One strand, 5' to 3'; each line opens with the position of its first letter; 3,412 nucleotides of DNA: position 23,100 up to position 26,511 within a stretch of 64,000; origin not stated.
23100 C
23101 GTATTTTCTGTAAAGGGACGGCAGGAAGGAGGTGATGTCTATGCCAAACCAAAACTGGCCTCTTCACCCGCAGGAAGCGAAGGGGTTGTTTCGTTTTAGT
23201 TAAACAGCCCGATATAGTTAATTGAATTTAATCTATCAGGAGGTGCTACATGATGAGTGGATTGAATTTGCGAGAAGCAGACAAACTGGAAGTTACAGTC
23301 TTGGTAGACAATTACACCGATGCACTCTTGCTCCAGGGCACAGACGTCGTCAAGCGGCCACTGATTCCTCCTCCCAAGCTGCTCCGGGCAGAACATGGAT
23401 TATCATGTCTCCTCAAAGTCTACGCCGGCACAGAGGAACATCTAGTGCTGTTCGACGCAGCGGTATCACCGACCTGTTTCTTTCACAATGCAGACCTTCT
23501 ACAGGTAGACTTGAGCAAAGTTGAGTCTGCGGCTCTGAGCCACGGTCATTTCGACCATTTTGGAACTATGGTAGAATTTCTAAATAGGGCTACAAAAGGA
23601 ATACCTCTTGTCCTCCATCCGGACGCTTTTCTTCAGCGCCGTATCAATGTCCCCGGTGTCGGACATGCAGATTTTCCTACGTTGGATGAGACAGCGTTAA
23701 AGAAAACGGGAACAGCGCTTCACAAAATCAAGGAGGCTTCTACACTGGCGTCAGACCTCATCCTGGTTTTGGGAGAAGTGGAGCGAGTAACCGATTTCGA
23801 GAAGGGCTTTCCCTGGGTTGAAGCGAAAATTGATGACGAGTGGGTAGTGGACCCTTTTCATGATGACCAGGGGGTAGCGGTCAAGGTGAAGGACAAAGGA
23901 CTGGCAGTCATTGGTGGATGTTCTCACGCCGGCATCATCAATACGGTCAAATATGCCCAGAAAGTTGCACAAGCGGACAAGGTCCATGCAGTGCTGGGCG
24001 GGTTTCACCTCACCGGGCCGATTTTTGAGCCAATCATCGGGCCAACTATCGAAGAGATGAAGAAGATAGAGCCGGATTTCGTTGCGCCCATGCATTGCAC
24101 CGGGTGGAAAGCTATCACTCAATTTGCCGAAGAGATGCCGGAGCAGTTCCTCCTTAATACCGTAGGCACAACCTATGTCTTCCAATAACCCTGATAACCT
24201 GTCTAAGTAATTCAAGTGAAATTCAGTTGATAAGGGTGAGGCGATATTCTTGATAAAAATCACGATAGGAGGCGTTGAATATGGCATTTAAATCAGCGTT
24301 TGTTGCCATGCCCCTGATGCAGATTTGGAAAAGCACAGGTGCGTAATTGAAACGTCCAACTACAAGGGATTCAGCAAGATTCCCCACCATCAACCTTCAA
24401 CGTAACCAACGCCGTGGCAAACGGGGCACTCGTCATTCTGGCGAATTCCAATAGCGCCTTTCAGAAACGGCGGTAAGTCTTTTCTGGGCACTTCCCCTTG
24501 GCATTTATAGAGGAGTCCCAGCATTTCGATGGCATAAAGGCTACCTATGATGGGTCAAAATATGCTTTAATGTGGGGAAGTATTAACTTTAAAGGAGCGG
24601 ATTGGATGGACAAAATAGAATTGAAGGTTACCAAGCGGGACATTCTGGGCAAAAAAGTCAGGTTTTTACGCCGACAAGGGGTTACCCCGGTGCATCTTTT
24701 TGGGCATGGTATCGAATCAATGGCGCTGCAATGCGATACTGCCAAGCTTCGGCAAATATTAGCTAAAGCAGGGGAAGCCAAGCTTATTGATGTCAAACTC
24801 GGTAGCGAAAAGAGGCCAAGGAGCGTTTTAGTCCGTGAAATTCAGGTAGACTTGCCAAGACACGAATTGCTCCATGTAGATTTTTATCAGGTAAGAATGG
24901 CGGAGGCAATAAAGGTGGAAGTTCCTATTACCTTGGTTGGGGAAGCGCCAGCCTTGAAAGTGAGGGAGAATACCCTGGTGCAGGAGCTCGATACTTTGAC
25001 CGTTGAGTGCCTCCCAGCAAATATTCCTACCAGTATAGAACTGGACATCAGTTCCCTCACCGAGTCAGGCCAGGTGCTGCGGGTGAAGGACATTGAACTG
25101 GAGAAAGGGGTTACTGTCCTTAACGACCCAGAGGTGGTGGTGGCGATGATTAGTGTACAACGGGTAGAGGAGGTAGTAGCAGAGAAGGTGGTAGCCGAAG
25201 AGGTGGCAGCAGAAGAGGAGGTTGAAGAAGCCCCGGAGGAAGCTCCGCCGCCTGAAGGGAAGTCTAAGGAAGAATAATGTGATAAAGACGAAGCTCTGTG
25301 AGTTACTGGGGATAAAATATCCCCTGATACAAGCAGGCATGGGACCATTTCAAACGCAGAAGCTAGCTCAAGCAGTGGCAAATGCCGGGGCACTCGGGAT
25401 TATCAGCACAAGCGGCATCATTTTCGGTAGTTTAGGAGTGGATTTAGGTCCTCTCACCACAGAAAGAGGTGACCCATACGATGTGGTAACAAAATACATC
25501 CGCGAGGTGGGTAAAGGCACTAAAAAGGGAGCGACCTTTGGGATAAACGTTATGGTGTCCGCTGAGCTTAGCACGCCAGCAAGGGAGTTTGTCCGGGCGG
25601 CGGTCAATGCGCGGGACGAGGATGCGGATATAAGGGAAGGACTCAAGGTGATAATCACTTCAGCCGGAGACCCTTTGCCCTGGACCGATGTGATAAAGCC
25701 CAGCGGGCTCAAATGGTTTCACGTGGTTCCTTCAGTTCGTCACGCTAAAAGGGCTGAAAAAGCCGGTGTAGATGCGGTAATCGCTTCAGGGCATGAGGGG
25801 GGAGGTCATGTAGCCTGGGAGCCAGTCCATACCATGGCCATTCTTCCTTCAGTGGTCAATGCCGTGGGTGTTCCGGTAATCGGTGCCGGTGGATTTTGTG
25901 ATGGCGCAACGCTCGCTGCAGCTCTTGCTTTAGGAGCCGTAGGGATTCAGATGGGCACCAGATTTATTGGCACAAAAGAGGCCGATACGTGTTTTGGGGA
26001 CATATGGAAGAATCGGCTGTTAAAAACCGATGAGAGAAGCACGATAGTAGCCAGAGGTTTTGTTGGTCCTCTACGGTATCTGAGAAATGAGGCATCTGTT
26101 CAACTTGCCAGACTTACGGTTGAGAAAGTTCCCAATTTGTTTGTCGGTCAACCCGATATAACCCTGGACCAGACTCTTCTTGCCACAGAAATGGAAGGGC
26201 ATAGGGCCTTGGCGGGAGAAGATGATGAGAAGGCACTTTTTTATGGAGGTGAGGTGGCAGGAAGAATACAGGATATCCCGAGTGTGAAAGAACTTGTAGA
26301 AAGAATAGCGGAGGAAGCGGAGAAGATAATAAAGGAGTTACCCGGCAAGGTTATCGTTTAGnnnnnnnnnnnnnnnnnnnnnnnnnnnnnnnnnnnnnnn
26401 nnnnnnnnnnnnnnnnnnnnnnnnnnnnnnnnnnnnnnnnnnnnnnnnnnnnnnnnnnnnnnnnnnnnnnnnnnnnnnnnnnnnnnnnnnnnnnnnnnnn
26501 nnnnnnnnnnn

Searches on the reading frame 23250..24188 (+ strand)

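Call 14: search_protein_families(library=pfam, proteins=[window:23250-24188:+], max_evalue=0.001)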
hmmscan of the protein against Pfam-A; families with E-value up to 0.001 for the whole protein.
window:23250-24188:+ (312 aa): 1 family
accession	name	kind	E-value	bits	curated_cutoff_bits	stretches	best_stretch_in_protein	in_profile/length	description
PF00753.33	Lactamase_B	-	0.00015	22.2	22.7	1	78-143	32-96/196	Metallo-beta-lactamase superfamily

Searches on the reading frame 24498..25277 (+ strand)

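Call 14: search_protein_families(library=pfam, proteins=[window:24498-25277:+], max_evalue=0.001)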
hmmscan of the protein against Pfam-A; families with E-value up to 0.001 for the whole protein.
window:24498-25277:+ (259 aa): 2 families
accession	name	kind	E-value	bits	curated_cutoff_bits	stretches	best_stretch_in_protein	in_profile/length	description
PF14693.11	Ribosomal_TL5_C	-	4.3e-23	81.9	27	1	138-221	2-83/84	Ribosomal protein TL5, C-terminal domain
PF01386.24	Ribosomal_L25p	-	2.2e-14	54.1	23.6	1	42-129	1-82/82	Ribosomal L25p family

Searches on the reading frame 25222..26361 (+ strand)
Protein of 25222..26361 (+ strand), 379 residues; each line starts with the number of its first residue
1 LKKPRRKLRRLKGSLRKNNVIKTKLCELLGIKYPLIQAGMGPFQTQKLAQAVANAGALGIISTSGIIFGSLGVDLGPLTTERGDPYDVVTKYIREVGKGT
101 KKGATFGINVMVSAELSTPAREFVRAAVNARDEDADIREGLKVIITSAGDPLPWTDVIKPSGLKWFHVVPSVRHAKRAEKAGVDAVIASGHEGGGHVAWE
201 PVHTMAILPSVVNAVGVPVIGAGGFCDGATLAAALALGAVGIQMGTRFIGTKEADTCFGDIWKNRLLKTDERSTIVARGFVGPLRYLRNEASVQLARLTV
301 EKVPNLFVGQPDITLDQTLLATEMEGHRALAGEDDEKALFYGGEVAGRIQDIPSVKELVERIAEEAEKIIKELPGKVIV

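Call 14: search_protein_families(library=pfam, proteins=[window:25222-26361:+], max_evalue=0.001)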
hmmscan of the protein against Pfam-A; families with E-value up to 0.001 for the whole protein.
window:25222-26361:+ (379 aa): 3 families
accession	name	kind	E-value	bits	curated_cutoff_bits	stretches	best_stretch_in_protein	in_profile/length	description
PF03060.21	NMO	-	3e-53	181.8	28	1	23-364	2-330/331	Nitronate monooxygenase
PF00478.31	IMPDH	-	2.1e-08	34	25.6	0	210-256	201-247/345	IMP dehydrogenase / GMP reductase domain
PF01070.24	FMN_dh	-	2.2e-08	33.9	24.9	1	171-248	228-305/350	FMN-dependent dehydrogenase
